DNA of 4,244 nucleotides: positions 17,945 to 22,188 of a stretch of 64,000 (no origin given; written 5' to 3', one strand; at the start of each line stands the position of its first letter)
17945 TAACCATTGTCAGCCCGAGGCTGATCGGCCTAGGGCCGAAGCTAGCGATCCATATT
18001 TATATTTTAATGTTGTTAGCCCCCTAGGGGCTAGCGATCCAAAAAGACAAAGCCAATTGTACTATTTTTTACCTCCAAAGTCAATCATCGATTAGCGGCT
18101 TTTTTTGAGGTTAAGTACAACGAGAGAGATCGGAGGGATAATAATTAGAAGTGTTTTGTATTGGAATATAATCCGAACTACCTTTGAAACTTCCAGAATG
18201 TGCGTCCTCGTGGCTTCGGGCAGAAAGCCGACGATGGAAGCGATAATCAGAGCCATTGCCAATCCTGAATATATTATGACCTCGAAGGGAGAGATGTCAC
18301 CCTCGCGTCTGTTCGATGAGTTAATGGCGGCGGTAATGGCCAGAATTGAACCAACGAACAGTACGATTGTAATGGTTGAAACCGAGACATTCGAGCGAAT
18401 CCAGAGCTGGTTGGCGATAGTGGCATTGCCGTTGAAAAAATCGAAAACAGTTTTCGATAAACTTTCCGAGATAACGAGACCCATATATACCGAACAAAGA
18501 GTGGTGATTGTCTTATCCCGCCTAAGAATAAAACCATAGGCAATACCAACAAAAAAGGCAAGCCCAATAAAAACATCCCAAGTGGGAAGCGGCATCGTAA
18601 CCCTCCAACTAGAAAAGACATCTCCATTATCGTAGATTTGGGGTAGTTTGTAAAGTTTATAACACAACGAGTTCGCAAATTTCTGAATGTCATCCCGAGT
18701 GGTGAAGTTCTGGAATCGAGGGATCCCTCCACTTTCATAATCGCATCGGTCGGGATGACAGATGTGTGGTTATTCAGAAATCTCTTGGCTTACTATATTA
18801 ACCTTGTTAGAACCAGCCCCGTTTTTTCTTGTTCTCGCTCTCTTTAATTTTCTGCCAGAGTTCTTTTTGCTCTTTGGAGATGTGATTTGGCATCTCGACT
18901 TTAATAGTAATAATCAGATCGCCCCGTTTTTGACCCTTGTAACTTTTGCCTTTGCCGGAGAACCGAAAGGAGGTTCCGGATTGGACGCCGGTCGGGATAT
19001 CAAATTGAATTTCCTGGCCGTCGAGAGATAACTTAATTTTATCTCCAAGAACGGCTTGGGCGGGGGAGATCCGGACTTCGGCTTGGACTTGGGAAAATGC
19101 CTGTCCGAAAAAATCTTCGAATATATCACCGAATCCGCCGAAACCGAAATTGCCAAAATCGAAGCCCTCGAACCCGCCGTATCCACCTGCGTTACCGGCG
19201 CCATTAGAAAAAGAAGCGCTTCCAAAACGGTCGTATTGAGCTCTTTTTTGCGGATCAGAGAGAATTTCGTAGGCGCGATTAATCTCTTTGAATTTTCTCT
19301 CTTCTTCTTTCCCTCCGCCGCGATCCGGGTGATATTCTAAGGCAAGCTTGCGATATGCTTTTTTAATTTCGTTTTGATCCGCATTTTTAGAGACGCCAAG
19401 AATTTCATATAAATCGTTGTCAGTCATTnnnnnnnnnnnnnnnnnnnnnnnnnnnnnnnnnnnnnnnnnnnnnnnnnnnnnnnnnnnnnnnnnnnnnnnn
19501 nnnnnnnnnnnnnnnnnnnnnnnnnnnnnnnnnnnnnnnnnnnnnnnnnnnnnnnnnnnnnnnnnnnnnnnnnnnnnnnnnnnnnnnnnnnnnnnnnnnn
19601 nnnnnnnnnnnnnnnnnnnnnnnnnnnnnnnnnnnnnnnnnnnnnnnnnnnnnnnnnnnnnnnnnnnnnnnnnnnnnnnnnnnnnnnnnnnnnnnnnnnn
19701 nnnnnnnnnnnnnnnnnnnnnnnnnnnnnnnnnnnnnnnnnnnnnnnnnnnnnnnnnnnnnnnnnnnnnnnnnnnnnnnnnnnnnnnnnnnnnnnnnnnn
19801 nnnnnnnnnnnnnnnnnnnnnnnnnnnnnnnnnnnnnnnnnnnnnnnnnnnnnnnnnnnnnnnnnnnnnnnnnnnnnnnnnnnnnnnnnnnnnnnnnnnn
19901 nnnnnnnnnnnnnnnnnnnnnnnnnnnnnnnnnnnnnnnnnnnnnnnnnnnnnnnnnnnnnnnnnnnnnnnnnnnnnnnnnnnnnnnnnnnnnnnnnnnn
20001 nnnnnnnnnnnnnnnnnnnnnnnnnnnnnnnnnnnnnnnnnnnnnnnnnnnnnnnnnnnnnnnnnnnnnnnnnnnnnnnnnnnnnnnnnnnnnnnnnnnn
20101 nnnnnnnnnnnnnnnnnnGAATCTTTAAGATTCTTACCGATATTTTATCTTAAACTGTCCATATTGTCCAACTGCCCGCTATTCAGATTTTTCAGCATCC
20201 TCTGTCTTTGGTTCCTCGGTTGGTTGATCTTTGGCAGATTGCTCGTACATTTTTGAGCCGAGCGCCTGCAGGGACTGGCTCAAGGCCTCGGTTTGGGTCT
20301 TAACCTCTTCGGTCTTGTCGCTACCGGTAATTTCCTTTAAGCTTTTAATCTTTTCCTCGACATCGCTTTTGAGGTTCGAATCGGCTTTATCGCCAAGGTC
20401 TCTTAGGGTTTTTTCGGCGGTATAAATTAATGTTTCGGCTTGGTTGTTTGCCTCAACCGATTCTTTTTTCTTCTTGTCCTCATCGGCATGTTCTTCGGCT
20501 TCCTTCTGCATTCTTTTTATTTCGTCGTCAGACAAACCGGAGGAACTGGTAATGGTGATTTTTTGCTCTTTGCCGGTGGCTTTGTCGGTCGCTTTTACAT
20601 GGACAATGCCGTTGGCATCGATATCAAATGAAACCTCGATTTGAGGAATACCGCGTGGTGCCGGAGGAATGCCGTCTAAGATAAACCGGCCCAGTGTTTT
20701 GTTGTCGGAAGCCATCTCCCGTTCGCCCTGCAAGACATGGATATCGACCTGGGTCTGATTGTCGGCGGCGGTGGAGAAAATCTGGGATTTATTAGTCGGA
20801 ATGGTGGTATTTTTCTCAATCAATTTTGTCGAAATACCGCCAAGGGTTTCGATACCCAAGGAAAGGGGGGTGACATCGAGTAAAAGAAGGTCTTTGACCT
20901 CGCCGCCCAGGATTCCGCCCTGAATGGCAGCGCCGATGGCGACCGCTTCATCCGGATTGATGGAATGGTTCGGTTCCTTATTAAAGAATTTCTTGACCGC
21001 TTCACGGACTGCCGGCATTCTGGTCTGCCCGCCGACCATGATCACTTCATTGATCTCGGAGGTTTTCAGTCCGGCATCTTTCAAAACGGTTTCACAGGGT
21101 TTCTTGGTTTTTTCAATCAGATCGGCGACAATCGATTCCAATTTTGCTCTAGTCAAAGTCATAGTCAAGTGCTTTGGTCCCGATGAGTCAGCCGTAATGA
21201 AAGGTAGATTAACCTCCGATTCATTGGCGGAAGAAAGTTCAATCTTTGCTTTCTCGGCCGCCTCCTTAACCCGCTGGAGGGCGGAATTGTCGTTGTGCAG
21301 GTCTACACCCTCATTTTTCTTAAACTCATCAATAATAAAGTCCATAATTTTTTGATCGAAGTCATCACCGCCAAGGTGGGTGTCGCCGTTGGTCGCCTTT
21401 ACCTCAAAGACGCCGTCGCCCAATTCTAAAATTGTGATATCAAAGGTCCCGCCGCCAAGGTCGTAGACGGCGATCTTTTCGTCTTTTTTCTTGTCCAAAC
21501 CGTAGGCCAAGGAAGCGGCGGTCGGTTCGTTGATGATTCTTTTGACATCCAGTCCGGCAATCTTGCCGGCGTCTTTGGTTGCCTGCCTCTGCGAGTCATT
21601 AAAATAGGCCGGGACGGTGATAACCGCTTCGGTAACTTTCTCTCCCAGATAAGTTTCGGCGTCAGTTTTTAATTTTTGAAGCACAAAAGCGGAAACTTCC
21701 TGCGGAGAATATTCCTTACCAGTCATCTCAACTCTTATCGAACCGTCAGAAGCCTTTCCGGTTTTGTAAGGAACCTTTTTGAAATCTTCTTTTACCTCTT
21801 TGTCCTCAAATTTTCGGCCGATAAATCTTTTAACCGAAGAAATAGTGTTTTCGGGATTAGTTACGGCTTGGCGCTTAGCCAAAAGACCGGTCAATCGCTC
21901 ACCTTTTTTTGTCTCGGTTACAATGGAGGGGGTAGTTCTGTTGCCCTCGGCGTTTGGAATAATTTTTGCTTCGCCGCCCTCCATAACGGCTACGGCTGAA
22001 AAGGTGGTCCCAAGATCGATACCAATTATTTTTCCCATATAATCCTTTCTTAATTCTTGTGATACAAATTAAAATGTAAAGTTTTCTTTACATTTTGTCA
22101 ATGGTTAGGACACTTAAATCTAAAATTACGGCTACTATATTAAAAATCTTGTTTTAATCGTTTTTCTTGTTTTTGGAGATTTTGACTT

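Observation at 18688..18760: Cargo-less copy of the GIY-YIG element's inverted repeats: candidate empty homing site or MITE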

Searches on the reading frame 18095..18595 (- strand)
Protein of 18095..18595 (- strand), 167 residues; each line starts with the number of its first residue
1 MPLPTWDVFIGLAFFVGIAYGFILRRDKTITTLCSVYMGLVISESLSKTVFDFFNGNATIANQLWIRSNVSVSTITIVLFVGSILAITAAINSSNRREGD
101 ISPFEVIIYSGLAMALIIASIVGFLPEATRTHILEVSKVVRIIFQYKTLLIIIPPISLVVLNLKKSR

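Call 18: search_protein_families(library=pfam, proteins=[window:18095-18595:-])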
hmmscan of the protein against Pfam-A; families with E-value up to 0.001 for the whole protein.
seq(167 aa): 0 families

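Call 28: find_homologous_proteins(query=window:18095-18595:-)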
Query seq(167 aa) (167 aa): 106 proteins with E <= 0.001 among 204 candidates.
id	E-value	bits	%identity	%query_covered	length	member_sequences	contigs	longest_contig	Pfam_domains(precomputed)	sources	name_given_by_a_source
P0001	1.4e-97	342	100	100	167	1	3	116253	-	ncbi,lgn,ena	ncbi:MAG: hypothetical protein AAB881_01525 [Patescibacteria group bacterium]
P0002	3.8e-83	295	84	100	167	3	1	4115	-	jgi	jgi:putative Ca2+/H+ antiporter (TMEM165/GDT1 family)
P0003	6.6e-69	249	67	99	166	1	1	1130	-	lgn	-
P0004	5.3e-68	246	65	99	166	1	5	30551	-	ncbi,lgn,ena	ncbi:MAG: hypothetical protein AAB360_02460 [Patescibacteria group bacterium]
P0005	6.9e-66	239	68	99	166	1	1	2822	-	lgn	-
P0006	4.1e-62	227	62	99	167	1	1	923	-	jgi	-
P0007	1.3e-61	225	63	99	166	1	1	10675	-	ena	-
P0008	1.5e-61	225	62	98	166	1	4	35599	-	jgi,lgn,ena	-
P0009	1.9e-61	225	64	99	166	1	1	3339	-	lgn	-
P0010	2.5e-61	225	65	99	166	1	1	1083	-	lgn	-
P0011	8.2e-61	223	65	99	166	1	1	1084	-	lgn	-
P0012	1.6e-60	222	64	99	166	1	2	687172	-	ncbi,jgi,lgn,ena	ncbi:MAG: hypothetical protein WCT32_01705 [Patescibacteria group bacterium]|jgi:hypothetical protei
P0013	1.9e-60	222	62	99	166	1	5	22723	-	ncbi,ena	-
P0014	2.8e-60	221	61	99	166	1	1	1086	-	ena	-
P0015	3.3e-60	221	63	89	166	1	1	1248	-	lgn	-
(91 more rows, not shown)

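Call 29: find_encoding_contigs(protein=P0002, flank=10000, max_places=3)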
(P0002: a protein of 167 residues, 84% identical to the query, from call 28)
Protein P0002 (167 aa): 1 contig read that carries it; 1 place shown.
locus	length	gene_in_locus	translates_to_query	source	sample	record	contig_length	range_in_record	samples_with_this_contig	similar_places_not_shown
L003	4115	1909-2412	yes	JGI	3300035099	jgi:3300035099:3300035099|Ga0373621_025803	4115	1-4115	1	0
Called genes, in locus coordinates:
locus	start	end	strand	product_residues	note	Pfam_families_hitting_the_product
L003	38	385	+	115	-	PF00012:HSP70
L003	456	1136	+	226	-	-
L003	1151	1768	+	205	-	PF00226:DnaJ, PF01556:DnaJ_C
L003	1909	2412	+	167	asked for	-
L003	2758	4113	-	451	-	?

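Call 30: find_encoding_contigs(protein=P0004, flank=10000, max_places=3)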
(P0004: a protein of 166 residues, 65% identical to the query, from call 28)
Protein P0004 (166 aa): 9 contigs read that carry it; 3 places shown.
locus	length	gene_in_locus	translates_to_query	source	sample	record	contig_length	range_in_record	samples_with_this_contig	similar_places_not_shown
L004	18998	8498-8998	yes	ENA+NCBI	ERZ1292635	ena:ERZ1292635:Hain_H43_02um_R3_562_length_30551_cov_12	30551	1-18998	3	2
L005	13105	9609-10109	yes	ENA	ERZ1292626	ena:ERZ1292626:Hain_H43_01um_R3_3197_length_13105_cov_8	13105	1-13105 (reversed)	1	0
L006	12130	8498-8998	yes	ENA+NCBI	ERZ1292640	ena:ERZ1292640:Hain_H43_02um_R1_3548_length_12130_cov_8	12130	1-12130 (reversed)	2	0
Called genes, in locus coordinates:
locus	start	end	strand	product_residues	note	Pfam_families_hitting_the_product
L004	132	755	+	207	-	-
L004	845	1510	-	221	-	PF09335:VTT_dom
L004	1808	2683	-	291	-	PF00753:Lactamase_B, PF25281:MBL_MAP1B (weak)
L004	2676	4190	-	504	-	PF13567:DUF4131, PF03772:Competence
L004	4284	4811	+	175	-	PF01025:GrpE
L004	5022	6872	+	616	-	PF00012:HSP70, PF06723:MreB_Mbl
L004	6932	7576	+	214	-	-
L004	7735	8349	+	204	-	PF00226:DnaJ, PF01556:DnaJ_C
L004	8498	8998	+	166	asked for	-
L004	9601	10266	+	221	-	-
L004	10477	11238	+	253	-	PF18761:Heliorhodopsin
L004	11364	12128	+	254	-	PF12705:PDDEXK_1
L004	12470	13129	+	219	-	PF01726:LexA_DNA_bind, PF00717:Peptidase_S24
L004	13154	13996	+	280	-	PF08241:Methyltransf_11 (faint), PF01555:N6_N4_Mtase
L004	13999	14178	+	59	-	PF15515:MvaI_BcnI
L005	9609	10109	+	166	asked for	-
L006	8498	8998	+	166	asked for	-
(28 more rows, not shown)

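Call 31: find_encoding_contigs(protein=P0012, flank=10000, max_places=2)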
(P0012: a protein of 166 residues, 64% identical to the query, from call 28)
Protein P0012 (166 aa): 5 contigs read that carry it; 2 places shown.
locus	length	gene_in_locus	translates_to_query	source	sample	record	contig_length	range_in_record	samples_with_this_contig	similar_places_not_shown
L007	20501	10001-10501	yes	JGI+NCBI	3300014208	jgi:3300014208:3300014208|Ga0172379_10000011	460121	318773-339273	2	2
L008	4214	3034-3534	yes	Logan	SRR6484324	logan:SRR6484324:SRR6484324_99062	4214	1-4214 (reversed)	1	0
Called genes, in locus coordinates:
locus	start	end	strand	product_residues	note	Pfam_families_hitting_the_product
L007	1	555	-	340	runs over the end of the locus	PF01087:GalP_UDP_transf, PF01230:HIT (faint), PF16268:DUF4921 (weak), PF02744:GalP_UDP_tr_C (weak)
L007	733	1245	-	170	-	PF02075:RuvC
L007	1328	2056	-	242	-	PF20772:TACO1_YebC_N, PF01709:Transcrip_reg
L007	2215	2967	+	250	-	PF00106:adh_short, PF08659:KR, PF13561:adh_short_C2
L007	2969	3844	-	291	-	PF00753:Lactamase_B, PF25281:MBL_MAP1B (weak), PF12706:Lactamase_B_2 (weak)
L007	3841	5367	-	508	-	PF13567:DUF4131, PF03772:Competence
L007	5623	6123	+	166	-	PF01025:GrpE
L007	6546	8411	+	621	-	PF00012:HSP70, PF06723:MreB_Mbl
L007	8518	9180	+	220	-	-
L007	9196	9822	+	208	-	PF00226:DnaJ, PF01556:DnaJ_C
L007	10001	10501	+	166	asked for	-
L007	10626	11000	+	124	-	PF04020:Phage_holin_4_2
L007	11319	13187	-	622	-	PF00009:GTP_EFTU, PF03144:GTP_EFTU_D2 (weak), PF00679:EFG_C, PF06421:LepA_C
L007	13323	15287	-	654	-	PF00005:ABC_tran, PF13304:AAA_21 (faint), PF12704:MacB_PCD, PF02687:FtsX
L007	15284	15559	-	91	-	-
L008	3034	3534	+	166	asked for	-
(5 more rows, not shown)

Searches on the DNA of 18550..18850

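Call 7: search_rna_families(source=window, start=18550, end=18850, threshold=evalue, max_evalue=10)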
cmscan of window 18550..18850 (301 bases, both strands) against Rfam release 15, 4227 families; matches with E-value up to 10: 1.
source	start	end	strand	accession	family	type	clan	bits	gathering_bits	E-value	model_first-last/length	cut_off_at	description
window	18594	18651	+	RF01413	miR-430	Gene; miRNA;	CL00096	14.1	47.3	7.8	1-70/70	no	miR-430 microRNA precursor family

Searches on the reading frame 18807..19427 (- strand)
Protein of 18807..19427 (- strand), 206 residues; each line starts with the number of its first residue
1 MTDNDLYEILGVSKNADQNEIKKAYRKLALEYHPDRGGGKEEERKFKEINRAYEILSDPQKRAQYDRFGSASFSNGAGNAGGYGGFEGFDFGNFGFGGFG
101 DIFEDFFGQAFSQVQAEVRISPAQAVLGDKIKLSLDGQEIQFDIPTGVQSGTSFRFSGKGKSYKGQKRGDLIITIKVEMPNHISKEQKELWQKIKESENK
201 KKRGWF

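Call 18: search_protein_families(library=pfam, proteins=[window:18807-19427:-])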
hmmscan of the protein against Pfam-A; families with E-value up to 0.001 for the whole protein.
window:18807-19427:- (206 aa): 2 families
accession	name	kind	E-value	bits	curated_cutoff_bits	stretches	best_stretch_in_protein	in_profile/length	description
PF00226.36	DnaJ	-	2.9e-29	101.4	27.8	1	5-66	1-63/63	DnaJ domain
PF01556.23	DnaJ_C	-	8.2e-14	52.3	26.6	1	113-180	84-152/152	DnaJ C terminal domain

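Call 26: find_encoding_contigs(protein=window:18807-19427:-, flank=3000, max_places=10)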
Protein window:18807-19427:- (206 aa): 4 contigs read that carry it; 2 places shown.
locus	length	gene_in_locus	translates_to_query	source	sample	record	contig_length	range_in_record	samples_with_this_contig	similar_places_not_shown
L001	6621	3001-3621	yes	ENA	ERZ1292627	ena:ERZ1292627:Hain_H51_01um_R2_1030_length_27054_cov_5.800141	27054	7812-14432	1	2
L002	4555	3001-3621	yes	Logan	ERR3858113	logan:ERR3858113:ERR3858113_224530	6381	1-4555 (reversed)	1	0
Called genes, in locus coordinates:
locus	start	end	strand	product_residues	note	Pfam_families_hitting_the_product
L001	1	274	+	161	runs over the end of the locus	PF01025:GrpE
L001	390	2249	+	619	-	PF00012:HSP70, PF06723:MreB_Mbl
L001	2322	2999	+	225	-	-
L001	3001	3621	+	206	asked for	PF00226:DnaJ, PF01556:DnaJ_C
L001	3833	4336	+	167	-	-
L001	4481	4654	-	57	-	-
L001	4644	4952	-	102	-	-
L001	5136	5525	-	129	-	-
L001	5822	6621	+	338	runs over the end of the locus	PF12728:HTH_17, PF01170:UPF0020 (faint), PF01555:N6_N4_Mtase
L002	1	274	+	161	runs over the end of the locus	PF01025:GrpE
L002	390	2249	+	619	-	PF00012:HSP70, PF06723:MreB_Mbl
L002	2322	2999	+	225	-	-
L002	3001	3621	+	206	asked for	PF00226:DnaJ, PF01556:DnaJ_C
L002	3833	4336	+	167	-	-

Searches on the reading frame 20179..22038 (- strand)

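Call 18: search_protein_families(library=pfam, proteins=[window:20179-22038:-])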
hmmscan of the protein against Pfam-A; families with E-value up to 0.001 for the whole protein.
window:20179-22038:- (619 aa): 2 families
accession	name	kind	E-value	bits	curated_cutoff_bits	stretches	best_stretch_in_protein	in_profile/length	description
PF00012.26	HSP70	-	1.7e-266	885.7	20.6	1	4-599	1-599/599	Hsp70 protein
PF06723.19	MreB_Mbl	-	5.5e-14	52.2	27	1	134-371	92-316/327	MreB/Mbl protein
